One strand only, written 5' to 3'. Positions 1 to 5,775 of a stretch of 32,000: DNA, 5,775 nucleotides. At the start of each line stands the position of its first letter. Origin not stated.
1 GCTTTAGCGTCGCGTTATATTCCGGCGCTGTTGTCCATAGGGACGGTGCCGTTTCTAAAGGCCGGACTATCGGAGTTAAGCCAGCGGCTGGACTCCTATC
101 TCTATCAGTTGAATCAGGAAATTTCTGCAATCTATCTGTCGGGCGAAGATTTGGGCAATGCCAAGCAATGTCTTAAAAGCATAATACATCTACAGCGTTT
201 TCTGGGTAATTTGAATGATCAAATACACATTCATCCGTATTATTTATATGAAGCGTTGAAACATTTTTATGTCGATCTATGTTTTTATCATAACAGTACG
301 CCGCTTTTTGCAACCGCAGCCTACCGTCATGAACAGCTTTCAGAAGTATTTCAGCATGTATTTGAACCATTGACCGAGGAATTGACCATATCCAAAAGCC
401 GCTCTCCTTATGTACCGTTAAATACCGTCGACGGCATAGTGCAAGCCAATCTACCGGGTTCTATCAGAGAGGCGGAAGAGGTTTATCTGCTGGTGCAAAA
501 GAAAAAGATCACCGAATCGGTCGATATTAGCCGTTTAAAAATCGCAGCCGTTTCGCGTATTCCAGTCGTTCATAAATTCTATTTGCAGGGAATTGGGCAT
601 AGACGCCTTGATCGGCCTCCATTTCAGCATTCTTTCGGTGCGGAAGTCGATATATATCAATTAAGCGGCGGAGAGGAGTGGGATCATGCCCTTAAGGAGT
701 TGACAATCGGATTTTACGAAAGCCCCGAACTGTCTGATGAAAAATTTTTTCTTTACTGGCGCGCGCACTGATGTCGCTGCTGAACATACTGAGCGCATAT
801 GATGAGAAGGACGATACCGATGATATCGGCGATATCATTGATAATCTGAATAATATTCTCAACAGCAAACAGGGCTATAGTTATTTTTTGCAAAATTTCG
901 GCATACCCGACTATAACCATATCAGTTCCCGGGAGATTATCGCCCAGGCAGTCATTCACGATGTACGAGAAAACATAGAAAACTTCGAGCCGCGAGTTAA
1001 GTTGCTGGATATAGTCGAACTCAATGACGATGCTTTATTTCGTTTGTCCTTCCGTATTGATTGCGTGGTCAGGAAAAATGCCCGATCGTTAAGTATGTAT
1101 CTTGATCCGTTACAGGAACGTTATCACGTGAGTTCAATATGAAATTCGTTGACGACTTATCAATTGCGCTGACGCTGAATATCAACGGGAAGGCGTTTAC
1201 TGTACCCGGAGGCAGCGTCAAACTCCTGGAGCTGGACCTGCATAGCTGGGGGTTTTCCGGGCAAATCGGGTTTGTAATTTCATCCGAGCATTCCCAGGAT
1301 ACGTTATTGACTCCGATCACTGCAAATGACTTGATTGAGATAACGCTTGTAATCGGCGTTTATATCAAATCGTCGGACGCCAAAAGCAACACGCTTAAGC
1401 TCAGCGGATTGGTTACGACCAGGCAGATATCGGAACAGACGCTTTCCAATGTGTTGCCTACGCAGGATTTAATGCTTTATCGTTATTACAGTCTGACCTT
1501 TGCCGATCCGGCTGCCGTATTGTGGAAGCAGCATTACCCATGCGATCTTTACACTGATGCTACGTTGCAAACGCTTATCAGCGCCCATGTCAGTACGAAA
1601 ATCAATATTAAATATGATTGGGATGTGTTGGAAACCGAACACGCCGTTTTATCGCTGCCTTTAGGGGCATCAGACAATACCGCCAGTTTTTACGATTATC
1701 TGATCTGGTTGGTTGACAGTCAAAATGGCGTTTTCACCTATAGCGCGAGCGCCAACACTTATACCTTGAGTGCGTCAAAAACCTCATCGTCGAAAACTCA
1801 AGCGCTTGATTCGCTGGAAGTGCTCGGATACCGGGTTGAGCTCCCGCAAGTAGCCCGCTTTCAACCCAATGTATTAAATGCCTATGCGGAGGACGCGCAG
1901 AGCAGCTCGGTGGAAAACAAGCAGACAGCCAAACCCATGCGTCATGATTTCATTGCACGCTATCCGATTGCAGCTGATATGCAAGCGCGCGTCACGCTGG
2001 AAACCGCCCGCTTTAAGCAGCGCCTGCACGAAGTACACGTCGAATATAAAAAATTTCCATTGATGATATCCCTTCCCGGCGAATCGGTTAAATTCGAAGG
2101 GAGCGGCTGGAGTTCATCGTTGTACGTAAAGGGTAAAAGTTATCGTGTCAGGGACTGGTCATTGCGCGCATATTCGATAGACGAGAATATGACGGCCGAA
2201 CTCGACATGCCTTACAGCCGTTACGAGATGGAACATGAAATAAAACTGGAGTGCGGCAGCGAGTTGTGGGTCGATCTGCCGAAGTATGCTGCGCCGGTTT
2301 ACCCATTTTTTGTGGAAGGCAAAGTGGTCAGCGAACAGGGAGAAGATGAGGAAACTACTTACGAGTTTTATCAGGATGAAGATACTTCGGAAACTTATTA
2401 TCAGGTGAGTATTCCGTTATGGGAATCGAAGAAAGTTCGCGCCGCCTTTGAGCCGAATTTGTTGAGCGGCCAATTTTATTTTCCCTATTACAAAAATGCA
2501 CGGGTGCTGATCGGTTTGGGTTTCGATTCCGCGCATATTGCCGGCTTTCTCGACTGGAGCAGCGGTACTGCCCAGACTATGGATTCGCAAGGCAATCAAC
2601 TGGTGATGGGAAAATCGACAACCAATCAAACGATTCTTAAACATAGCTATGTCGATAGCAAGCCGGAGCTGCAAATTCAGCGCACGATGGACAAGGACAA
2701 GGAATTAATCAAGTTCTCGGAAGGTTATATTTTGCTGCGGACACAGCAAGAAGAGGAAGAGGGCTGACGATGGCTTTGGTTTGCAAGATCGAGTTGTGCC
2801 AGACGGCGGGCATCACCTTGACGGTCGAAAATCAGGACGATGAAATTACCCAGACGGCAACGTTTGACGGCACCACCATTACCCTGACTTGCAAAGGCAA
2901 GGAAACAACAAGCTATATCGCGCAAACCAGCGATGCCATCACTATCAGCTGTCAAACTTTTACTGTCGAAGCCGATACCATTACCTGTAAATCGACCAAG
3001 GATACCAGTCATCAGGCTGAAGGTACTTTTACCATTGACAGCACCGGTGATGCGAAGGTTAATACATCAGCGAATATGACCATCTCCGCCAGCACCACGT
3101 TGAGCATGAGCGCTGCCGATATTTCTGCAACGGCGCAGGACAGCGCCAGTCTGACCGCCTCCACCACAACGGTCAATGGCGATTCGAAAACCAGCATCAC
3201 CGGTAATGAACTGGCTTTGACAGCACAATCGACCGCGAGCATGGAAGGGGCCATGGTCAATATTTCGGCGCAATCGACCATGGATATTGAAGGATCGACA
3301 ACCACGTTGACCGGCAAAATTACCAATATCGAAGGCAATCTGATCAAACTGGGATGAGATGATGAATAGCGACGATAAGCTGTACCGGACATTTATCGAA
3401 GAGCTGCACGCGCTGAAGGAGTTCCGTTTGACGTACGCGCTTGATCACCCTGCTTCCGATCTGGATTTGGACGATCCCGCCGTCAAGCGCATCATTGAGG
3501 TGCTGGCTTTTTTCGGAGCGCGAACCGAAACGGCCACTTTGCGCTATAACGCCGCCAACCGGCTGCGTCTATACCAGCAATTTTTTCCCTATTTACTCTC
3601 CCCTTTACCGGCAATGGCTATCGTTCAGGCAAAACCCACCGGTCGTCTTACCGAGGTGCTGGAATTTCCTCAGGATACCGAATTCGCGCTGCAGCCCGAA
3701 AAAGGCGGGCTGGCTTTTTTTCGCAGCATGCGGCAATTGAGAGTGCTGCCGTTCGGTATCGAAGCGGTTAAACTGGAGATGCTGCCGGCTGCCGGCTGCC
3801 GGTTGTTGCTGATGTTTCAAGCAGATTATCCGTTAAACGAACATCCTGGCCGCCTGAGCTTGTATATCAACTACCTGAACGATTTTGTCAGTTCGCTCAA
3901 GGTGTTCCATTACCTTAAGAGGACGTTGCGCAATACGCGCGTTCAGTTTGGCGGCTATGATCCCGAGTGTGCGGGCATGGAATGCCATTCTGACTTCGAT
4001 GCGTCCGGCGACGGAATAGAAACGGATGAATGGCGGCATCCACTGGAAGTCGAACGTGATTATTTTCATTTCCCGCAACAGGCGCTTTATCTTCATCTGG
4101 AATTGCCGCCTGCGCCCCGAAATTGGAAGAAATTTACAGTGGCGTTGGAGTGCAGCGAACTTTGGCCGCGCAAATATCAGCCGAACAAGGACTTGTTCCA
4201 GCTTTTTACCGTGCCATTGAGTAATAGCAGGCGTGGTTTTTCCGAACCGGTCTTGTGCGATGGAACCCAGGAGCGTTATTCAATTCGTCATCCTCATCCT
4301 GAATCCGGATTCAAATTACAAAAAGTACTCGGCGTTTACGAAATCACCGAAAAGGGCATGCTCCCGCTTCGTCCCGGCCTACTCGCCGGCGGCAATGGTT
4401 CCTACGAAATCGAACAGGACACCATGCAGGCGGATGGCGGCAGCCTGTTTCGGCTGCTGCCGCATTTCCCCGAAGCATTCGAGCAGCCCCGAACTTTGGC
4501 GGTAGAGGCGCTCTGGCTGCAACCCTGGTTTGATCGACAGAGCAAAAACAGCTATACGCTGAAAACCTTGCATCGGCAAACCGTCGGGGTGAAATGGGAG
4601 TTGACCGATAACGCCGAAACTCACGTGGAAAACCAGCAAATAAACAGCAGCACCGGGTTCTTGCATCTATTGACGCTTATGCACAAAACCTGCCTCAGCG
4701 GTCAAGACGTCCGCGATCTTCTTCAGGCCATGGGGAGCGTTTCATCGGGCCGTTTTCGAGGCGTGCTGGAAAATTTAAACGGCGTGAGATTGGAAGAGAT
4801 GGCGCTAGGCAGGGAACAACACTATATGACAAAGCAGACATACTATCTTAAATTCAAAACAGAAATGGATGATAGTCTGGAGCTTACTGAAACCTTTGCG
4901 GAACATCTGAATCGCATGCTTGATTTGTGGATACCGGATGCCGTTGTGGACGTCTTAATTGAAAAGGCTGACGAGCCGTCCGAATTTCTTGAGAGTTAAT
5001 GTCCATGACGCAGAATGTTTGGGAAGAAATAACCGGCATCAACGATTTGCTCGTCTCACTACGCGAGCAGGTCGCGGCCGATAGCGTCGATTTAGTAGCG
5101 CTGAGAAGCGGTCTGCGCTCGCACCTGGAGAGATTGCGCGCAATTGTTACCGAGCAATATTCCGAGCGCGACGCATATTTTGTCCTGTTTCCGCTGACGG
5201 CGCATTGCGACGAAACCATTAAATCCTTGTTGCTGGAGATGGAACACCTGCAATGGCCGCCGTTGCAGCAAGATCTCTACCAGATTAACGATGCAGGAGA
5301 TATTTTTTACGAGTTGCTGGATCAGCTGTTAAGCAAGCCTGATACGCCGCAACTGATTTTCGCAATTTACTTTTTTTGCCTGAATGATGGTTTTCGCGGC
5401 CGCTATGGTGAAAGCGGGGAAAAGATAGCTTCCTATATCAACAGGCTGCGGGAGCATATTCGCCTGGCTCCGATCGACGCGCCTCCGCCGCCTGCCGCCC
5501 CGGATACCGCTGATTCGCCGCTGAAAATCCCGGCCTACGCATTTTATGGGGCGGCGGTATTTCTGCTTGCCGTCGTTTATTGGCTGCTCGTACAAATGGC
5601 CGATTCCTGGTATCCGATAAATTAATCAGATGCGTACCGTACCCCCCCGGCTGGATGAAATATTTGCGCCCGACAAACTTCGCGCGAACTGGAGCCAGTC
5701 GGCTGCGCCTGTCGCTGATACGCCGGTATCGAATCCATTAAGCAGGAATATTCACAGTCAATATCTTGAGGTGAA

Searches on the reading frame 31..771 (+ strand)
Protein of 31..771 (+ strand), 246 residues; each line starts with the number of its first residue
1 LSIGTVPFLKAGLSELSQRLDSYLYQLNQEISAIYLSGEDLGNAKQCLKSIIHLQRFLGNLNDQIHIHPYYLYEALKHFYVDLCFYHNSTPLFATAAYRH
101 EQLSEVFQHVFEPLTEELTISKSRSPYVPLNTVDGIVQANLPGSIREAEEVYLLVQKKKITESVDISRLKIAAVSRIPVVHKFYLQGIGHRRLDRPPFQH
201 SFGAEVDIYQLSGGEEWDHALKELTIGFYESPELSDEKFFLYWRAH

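Call 7: search_protein_families(library=pfam, proteins=[window:31-771:+], max_evalue=0.1)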
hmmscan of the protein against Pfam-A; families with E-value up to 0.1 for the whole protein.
window:31-771:+ (246 aa): 2 families
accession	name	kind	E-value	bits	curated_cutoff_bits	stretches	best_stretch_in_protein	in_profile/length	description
PF05936.17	T6SS_VasE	-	1.4e-22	80.6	23.4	1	2-241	177-426/429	Bacterial Type VI secretion, VC_A0110, EvfL, ImpJ, VasE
PF10998.14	DUF2838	-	0.023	15.3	25.2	1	70-111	44-83/111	Protein of unknown function (DUF2838)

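Call 66: search_protein_families(library=ncbifam, proteins=[window:31-771:+], max_evalue=0.01)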
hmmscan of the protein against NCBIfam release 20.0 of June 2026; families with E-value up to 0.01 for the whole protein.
window:31-771:+ (246 aa): 1 family
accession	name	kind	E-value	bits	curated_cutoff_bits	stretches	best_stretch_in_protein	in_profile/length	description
TIGR03353.2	VI_chp_4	equivalog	2.5e-53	181.8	100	1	2-244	181-429/429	type VI secretion system baseplate subunit TssK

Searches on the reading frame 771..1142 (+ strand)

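Call 7: search_protein_families(library=pfam, proteins=[window:771-1142:+], max_evalue=0.1)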
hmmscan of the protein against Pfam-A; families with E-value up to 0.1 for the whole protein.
window:771-1142:+ (123 aa): 1 family
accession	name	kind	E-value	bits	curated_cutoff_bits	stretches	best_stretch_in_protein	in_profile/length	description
PF04965.19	GPW_gp25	-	6.6e-12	45.5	27.2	1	21-103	6-94/96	Baseplate wedge protein gp25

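Call 66: search_protein_families(library=ncbifam, proteins=[window:771-1142:+], max_evalue=0.01)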
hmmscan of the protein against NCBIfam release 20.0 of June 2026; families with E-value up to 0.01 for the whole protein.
window:771-1142:+ (123 aa): 1 family
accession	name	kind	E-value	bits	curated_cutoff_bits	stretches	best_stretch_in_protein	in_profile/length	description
TIGR03357.1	VI_zyme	equivalog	7.2e-14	51.5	53.2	1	22-108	30-118/133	type VI secretion system baseplate subunit TssE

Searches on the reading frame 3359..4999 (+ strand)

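Call 7: search_protein_families(library=pfam, proteins=[window:3359-4999:+], max_evalue=0.1)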
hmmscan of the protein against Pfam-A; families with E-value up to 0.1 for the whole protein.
window:3359-4999:+ (546 aa): 1 family
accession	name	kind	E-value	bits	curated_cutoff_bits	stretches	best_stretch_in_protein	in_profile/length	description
PF05947.17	T6SS_TssF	-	8e-22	78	25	1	5-312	2-340/608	Type VI secretion system, TssF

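Call 66: search_protein_families(library=ncbifam, proteins=[window:3359-4999:+], max_evalue=0.01)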
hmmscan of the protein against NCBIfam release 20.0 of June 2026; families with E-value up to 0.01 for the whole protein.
window:3359-4999:+ (546 aa): 2 families
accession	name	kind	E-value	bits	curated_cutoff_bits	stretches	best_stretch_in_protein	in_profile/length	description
TIGR03359.1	VI_chp_6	equivalog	4.3e-19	68.8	260.3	1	12-311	5-331/600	type VI secretion system baseplate subunit TssF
NF041246.1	T6SS_IglH_TssF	exception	2.3e-15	56.4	75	2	43-176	1-129/464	type VI secretion system baseplate subunit TssF/IglH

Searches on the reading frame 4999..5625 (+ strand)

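Call 7: search_protein_families(library=pfam, proteins=[window:4999-5625:+], max_evalue=0.1)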
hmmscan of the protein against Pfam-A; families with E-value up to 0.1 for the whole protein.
window:4999-5625:+ (208 aa): 1 family
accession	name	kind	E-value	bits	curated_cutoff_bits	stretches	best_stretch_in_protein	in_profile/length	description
PF09850.14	DotU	-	1.2e-19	71.2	27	1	17-196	12-201/205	Type VI secretion system protein DotU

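Call 66: search_protein_families(library=ncbifam, proteins=[window:4999-5625:+], max_evalue=0.01)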
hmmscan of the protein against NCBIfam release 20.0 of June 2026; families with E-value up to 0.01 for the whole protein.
window:4999-5625:+ (208 aa): 3 families
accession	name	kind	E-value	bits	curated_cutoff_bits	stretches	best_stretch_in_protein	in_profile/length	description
TIGR03349.1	IV_VI_DotU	subfamily_domain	5.6e-16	59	89.95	1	16-197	12-202/211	DotU/TssL family secretion system protein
NF038239.1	T6SS_TssL_short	exception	3.2e-09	36.6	180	1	46-197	39-197/207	type VI secretion system protein TssL, short form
NF005444.0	PRK07033.1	equivalog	0.0091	15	520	0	100-136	142-178/438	DotU family type VI secretion system protein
